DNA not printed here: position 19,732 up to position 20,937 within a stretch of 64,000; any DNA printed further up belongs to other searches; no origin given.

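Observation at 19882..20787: Effector candidate: NDT-like Rossmann domain fused to a wHTH-like C-terminus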

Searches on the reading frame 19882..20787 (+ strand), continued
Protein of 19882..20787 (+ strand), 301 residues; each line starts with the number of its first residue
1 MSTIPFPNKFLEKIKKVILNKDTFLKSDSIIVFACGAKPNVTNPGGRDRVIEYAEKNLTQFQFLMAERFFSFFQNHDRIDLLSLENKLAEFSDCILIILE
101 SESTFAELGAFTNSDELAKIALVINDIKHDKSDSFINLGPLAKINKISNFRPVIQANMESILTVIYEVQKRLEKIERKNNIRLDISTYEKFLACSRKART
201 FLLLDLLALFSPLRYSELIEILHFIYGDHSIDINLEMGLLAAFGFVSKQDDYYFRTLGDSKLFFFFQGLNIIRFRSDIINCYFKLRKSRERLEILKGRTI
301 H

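Call 30: fold_search(model_id=the predicted structure, library=pdb)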
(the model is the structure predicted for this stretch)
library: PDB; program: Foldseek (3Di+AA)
matches with E <= 10: 791; with E <= 0.001: 3
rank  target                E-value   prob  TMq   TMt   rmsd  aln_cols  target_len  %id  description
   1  7xjg_J                2.1e-12  1.00  0.57  0.56   7.0       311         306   22  Cryo-EM structure of E.coli retron-Ec86 in complex with its effector at 2.5 angstrom (released 2022-09-14)
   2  8qbk_E                4.2e-11  1.00  0.57  0.57   9.0       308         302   23  Retron-Eco1 filament with ADP-ribosylated Effector (local map with 1 segment) (released 2024-06-05)
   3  8qbl_E                4.9e-11  1.00  0.57  0.57   8.5       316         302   23  Retron-Eco1 filament with inactive effector (E106A, 2 segments) (released 2024-06-05)
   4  5wqc                  8.0e-03  0.77  0.29  0.19  27.4       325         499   14  Crystal structure of human orexin 2 receptor bound to the selective antagonist EMPA determined by the synchrotron light  (released 2017-11-29)
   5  6hlu_B                9.0e-03  0.87  0.33  0.15   9.2       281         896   10  Crystal structure of the LRR-Roc-COR domain of the Chlorobium tepidum Roco protein (released 2018-12-26)
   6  4s0v                  1.1e-02  0.66  0.28  0.19  27.0       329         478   13  Crystal structure of the human OX2 orexin receptor bound to the insomnia drug Suvorexant (released 2015-01-14)
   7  2fna_A                2.0e-02  0.21  0.19  0.17  20.4       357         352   12  Crystal structure of an archaeal aaa+ atpase (sso1545) from sulfolobus solfataricus p2 at 2.00 A resolution (released 2006-02-07)
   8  8tzh_A                3.1e-02  0.66  0.31  0.09   9.8       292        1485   10  Structure of full-length LRRK2 bound to MLi-2 (I2020T mutant) (released 2023-12-06)
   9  6hlu_A                3.6e-02  0.72  0.34  0.15   8.7       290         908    9  Crystal structure of the LRR-Roc-COR domain of the Chlorobium tepidum Roco protein (released 2018-12-26)
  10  4wnr                  6.1e-02  0.72  0.36  0.34  10.8       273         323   15  Structure of methanosarcina barkeri Roco2 RocCORdC bound to GDP (released 2014-11-05)
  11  7dfv_A                6.1e-02  0.12  0.18  0.12  23.7       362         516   10  Cryo-EM structure of plant NLR RPP1 tetramer core part (released 2020-12-16)
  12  8hti_A                6.5e-02  0.75  0.25  0.42   8.9       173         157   14  Human Consensus Olfactory Receptor OR52c in Complex with Octanoic Acid (OCA) and G Protein (released 2023-12-20)
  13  9u4w_A                8.7e-02  0.51  0.22  0.28   9.9       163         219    8  cryo-EM structure of pig GnRHR bound with mammal GnRH (released 2025-06-11)
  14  1r8j_A                8.7e-02  0.25  0.26  0.28  20.0       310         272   11  Crystal Structure of Circadian Clock Protein KaiA from Synechococcus elongatus (released 2004-06-01)
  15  7dfv_B                9.8e-02  0.09  0.18  0.11  21.1       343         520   12  Cryo-EM structure of plant NLR RPP1 tetramer core part (released 2020-12-16)
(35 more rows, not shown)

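Call 45: find_encoding_contigs(protein=P0001, flank=3000, max_places=3)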
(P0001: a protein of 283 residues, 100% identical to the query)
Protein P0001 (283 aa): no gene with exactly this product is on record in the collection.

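Call 46: find_encoding_contigs(protein=P0002, flank=5000, max_places=2)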
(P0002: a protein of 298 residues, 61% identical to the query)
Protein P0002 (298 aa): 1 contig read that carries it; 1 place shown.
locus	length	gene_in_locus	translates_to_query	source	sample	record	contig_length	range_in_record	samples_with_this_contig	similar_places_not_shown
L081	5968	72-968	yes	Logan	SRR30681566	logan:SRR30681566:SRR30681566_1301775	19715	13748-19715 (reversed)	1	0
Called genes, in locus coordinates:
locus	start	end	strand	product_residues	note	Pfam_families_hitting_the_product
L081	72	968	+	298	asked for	PF28093:STM3845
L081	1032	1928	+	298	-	PF00078:RVT_1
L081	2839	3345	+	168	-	PF12728:HTH_17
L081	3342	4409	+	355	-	PF13102:Phage_int_SAM_5, PF00589:Phage_integrase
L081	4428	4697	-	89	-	-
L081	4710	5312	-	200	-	PF04191:PEMT, PF04140:ICMT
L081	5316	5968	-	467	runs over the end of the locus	PF00474:SSF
